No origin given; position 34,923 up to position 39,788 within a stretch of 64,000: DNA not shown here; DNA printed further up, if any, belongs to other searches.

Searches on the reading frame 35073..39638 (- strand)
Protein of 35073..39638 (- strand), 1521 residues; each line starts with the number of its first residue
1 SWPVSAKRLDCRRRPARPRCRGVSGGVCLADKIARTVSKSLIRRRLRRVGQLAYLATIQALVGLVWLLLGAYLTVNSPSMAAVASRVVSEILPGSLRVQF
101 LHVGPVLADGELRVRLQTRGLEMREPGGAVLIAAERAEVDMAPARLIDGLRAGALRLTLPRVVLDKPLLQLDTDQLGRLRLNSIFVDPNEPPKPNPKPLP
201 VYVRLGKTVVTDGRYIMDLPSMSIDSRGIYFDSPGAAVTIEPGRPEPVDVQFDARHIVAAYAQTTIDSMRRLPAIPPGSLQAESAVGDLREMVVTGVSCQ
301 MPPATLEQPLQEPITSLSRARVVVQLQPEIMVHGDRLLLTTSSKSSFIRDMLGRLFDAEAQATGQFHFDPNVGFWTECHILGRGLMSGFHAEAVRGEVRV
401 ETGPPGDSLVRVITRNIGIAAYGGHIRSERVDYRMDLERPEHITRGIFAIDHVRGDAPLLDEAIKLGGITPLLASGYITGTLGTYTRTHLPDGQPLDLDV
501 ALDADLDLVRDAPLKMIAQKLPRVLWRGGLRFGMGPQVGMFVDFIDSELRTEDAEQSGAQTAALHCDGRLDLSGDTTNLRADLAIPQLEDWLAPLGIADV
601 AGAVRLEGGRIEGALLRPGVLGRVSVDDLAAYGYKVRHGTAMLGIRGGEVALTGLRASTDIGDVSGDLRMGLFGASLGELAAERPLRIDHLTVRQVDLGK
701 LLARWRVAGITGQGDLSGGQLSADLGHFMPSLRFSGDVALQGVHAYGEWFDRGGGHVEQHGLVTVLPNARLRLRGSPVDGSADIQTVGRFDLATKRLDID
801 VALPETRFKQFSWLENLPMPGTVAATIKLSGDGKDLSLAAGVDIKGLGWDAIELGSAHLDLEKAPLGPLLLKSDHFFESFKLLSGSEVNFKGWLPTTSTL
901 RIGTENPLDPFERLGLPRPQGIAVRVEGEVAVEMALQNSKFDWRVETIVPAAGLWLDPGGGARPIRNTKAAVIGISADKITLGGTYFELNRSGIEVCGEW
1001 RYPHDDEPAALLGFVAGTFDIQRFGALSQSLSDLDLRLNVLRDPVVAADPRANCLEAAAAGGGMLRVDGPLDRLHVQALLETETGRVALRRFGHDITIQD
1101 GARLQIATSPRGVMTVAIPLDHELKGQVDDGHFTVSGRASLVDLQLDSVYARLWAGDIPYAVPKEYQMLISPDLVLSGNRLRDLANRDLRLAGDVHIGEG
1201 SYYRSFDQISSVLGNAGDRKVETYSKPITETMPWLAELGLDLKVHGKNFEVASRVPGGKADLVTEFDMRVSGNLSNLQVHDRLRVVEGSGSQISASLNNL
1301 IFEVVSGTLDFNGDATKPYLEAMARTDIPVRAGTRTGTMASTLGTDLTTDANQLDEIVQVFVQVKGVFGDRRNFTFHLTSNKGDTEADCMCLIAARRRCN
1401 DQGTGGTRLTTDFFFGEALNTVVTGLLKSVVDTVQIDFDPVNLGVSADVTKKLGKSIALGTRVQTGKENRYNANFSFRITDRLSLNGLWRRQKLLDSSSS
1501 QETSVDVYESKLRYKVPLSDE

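Call 53: search_protein_families(library=pfam, proteins=[window:35073-39638:-], max_evalue=0.00001)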
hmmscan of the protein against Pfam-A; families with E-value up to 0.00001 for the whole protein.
window:35073-39638:- (1521 aa): 1 family
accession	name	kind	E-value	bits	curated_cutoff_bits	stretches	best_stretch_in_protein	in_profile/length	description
PF04357.19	TamB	-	1.1e-16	61.5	22.4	1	1126-1488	5-336/381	TamB, inner membrane protein subunit of TAM complex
